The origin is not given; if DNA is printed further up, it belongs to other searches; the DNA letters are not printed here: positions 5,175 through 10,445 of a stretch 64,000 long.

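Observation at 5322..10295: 1657-aa helicase-nuclease carries a GreA/GreB C-terminal-like domain at its extreme C-terminus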

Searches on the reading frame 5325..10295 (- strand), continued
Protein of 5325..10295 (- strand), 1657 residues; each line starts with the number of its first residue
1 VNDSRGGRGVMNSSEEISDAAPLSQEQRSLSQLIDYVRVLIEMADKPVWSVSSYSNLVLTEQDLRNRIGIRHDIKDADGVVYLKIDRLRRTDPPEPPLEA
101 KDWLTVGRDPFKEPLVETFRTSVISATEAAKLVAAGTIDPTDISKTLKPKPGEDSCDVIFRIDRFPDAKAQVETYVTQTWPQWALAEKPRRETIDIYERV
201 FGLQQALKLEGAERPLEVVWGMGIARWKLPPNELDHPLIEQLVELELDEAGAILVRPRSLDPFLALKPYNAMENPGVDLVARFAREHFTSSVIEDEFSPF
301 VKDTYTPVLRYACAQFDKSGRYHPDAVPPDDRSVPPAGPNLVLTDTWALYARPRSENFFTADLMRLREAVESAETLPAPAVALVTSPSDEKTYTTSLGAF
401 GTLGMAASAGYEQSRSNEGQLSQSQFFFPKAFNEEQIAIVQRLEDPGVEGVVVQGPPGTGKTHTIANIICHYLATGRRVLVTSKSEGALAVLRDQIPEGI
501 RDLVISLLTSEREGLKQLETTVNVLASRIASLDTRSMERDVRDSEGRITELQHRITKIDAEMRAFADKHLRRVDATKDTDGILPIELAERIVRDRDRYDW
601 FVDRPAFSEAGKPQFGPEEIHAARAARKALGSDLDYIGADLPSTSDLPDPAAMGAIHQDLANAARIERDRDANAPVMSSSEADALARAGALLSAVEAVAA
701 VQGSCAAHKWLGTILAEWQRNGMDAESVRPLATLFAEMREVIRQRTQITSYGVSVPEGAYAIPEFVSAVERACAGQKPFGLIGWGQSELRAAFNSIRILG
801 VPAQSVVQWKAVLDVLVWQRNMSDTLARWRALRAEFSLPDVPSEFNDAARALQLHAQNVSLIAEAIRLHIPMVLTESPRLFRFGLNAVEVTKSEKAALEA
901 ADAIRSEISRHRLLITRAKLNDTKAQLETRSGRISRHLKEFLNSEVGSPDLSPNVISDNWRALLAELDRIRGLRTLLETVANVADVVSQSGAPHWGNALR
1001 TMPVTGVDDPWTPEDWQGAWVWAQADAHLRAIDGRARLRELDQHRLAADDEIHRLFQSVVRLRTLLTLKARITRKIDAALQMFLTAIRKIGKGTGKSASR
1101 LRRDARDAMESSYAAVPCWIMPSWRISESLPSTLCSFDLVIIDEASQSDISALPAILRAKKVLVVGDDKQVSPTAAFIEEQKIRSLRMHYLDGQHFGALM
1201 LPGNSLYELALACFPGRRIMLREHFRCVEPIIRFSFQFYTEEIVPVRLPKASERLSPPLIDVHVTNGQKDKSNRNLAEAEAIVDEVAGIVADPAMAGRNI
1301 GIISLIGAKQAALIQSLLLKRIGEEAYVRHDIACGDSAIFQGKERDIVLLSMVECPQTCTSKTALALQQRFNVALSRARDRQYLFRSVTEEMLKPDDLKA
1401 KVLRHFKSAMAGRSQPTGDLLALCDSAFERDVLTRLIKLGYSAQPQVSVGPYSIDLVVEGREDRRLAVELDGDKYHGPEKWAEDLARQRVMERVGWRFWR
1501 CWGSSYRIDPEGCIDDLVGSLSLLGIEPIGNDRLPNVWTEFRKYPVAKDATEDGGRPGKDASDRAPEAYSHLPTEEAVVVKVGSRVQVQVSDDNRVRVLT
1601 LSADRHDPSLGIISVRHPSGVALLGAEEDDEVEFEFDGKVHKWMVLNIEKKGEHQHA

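Call 61: search_protein_families(library=pfam, proteins=[L088:1945-7623:+], max_evalue=0.001)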
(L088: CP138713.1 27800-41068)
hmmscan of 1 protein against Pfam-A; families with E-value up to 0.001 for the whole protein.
L088:1945-7623:+ (1893 aa): 8 families
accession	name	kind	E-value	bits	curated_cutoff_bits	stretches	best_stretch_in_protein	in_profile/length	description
PF13195.11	DUF4011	-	2.7e-37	128.6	22.2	1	26-305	1-158/158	Protein of unknown function (DUF4011)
PF18741.7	MTES_1575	-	1.5e-36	124.8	38.2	1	1675-1772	1-96/96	REase_MTES_1575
PF13086.12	AAA_11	-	2.4e-16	60.7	27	2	420-603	3-176/257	AAA domain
PF13087.12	AAA_12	-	5.4e-12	46.1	27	1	1447-1629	19-193/195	AAA domain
PF13245.12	AAA_19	-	1.5e-09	38.6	25.1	0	423-483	1-63/134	AAA domain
PF13604.12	AAA_30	-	4.2e-09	36.9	27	1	421-481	4-66/191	AAA domain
PF04480.18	DUF559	-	2.3e-05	24.7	20.6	1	1687-1772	32-108/109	Protein of unknown function (DUF559)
PF04851.21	ResIII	-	0.00012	22.5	22.5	1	399-488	5-80/164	Type III restriction enzyme, res subunit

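Call 64: find_homologous_proteins(query=L088:1945-3234:+, max_evalue=0.00001)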
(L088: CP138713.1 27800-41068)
Query L088:1945-3234:+ (430 aa): 148 proteins with E <= 0.00001 among 8000 candidates; the best 120 are listed.
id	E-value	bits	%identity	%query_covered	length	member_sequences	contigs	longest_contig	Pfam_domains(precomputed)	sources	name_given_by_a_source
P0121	1.1e-281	952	100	100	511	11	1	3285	PF13195.12,PF13086.13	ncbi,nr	ncbi:TPA: DUF4011 domain-containing protein, partial [Klebsiella pneumoniae]|nr:DUF4011 domain-conta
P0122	1.9e-263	892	94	100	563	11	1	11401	PF13195.12,PF13086.13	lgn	-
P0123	7.2e-210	715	75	100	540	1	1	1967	PF13195.12,PF13086.13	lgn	-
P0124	1.1e-113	399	60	52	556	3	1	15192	PF13195.12,PF13086.13,PF13604.13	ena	-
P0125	4.4e-113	397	44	97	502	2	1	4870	PF13195.12,PF13086.13,PF13604.13,PF13245.13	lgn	-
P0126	1.0e-111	392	48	97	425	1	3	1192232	PF13195.12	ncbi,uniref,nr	ncbi:DUF4011 domain-containing protein [Candidatus Liberibacter africanus]|uniref:DUF4011 domain-con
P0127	2.3e-109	384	57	52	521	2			PF13195.12,PF13086.13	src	-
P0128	1.9e-105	371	58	52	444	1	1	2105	PF13195.12,PF13086.13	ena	-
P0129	1.9e-103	365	58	52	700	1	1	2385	PF13195.12,PF13086.13,PF13245.13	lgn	-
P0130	8.8e-102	359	57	52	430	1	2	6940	PF13195.12,PF13086.13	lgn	-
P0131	6.6e-99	350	55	86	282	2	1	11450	PF13195.12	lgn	-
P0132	2.0e-98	348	54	52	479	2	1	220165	PF13195.12,PF13086.13,PF13604.13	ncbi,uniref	ncbi:DUF4011 domain-containing protein [Psychromonas sp. MME2]|uniref:DUF4011 domain-containing prot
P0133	1.9e-97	345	54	52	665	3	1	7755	PF13195.12,PF13086.13,PF13604.13,PF13245.13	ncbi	-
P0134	4.0e-97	344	43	96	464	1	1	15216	PF13195.12,PF13086.13,PF13604.13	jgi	jgi:hypothetical protein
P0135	2.0e-96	342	53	52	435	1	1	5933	PF13195.12,PF13086.13,PF13604.13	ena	-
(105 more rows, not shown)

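Call 70: find_encoding_contigs(protein=P0073, flank=8000, max_places=1)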
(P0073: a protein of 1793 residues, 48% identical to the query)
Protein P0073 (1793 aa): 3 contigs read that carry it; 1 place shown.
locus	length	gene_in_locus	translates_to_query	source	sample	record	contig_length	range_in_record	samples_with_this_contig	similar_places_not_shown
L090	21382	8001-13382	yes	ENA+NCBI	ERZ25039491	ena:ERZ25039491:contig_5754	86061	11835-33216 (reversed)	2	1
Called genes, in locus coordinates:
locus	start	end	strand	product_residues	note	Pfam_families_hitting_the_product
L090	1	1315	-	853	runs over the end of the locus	PF00069:Pkinase, PF07714:PK_Tyr_Ser-Thr, PF03109:ABC1, PF13414:TPR_11 (weak), PF14559:TPR_19 (weak), PF23914:TPR_CcmH_CycH (weak), PF13424:TPR_12 (weak), PF00515:TPR_1 (weak), +13 more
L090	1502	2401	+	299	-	-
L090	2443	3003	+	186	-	-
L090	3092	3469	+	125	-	-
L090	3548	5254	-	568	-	PF03237:Terminase_6N, PF17289:Terminase_6C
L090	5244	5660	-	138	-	-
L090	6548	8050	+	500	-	PF02646:RmuC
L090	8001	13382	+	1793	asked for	PF05127:NAT10_TcmA_helicase (faint), PF13086:AAA_11, PF13245:AAA_19 (faint), PF13604:AAA_30 (weak), PF13086:AAA_11 (weak), PF13087:AAA_12, PF18741:MTES_1575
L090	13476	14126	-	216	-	PF00239:Resolvase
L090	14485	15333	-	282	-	-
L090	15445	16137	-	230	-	PF11969:DcpS_C (weak)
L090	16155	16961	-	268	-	PF19319:DUF5919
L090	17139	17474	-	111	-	PF00293:NUDIX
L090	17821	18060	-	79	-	-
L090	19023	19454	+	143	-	-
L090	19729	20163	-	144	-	-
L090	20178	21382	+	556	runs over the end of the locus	PF00072:Response_reg, PF01266:DAO (faint), PF00070:Pyr_redox (faint), PF00890:FAD_binding_2 (faint), PF03486:HI0933_like (faint), PF07992:Pyr_redox_2, PF12831:FAD_oxidored (weak), PF13738:Pyr_redox_3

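Call 71: find_encoding_contigs(protein=P0086, flank=8000, max_places=1)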
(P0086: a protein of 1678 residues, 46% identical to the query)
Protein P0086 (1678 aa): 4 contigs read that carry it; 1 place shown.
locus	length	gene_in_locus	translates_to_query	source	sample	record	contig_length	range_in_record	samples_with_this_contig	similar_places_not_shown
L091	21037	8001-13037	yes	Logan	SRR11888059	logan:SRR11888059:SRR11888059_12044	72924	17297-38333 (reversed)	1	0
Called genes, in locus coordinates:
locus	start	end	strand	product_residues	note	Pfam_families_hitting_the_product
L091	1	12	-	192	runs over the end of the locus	-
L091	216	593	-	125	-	-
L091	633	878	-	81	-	-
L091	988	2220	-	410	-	PF13191:AAA_16 (weak), PF13401:AAA_22, PF22606:Cdc6-ORC-like_ATPase_lid (faint), PF22703:Cdc6_lid, PF09079:WHD_Cdc6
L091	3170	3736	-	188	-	-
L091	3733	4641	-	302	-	PF02616:SMC_ScpA (faint)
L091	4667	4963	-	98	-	-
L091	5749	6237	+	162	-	-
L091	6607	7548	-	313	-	PF13814:Replic_Relax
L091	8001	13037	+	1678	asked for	PF13086:AAA_11, PF13604:AAA_30, PF13245:AAA_19 (faint), PF13086:AAA_11 (weak), PF13087:AAA_12, PF04480:DUF559 (weak), PF18741:MTES_1575, PF01272:GreA_GreB (weak)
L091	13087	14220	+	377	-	PF04055:Radical_SAM, PF13186:SPASM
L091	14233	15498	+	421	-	PF04055:Radical_SAM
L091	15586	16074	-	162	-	PF00383:dCMP_cyt_deam_1, PF14437:MafB19-deam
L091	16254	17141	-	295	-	PF04055:Radical_SAM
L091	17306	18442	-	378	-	PF01136:Peptidase_U32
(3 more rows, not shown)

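Call 72: find_encoding_contigs(protein=P0085, flank=8000, max_places=1)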
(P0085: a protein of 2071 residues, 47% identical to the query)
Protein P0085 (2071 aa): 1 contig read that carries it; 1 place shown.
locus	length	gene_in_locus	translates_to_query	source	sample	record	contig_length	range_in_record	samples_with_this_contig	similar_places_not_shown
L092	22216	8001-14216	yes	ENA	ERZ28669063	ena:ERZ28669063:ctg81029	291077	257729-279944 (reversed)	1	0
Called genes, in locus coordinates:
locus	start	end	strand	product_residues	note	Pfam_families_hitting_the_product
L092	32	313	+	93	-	-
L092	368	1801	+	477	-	PF05598:DUF772, PF01609:DDE_Tnp_1, PF13751:DDE_Tnp_1_6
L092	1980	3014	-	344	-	PF13518:HTH_28 (weak), PF13551:HTH_29, PF13565:HTH_32 (faint), PF00665:rve (weak), PF13683:rve_3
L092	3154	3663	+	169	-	-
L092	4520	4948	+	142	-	PF13565:HTH_32, PF13592:HTH_33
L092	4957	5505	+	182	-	PF13358:DDE_3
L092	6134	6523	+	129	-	-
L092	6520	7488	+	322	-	PF01695:IstB_IS21, PF00308:Bac_DnaA (weak)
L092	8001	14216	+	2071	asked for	PF13245:AAA_19 (faint), PF13086:AAA_11, PF13604:AAA_30 (weak), PF13086:AAA_11 (weak), PF13087:AAA_12, PF04480:DUF559 (weak), PF18741:MTES_1575, PF01272:GreA_GreB (weak), +1 more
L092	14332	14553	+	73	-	-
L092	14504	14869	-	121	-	PF03050:DDE_Tnp_IS66, PF13817:DDE_Tnp_IS66_C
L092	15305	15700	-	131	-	-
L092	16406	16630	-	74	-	PF13358:DDE_3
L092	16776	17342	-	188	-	PF13551:HTH_29, PF13565:HTH_32, PF13592:HTH_33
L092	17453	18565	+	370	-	PF01548:DEDD_Tnp_IS110, PF02371:Transposase_20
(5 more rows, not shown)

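Call 87: search_protein_families(library=ncbifam, proteins=[L088:1945-7623:+], max_evalue=0.00001)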
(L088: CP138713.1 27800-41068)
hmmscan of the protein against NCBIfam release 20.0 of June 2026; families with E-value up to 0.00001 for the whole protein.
L088:1945-7623:+ (1893 aa): 5 families
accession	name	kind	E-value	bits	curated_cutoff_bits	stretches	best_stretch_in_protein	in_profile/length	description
NF042953.1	Hhe_antiphage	equivalog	0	2743.8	2000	1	19-1887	1-1797/1797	DUF4011 domain-containing anti-phage protein Hhe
NF058533.1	antiphage_ProA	equivalog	0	1143.4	1500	3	1031-1863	961-1803/1903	anti-phage protein ProA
TIGR00376.1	TIGR00376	hypoth_equivalog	4.4e-21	75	348.9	2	1369-1630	362-611/639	IGHMBP2 family helicase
NF040671.1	PLuB_AAA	exception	5.5e-17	60.5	999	1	1367-1629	957-1231/1256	PLuB system helicase-like protein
TIGR01448.2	helicase_RecD2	equivalog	2.1e-08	32.8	500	0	404-468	304-366/713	SF1B family DNA helicase RecD2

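Call 88: search_protein_families(library=padloc, proteins=[L088:1945-7623:+], max_evalue=1e-10)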
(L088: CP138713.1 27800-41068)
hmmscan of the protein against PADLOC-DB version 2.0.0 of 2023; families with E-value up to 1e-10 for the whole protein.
L088:1945-7623:+ (1893 aa): 4 families
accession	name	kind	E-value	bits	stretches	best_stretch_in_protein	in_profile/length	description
PDLC02194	Hhe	-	0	2444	1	7-1892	11-1899/1911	-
PDLC05009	PDC-S37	-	0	1289.6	3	1114-1866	683-1422/1550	-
PDLC03920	MkoA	-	9.2e-24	81.8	1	1370-1634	788-1080/1112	-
PDLC03924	MkoC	-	8.8e-21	71.7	0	1449-1637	774-951/1136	-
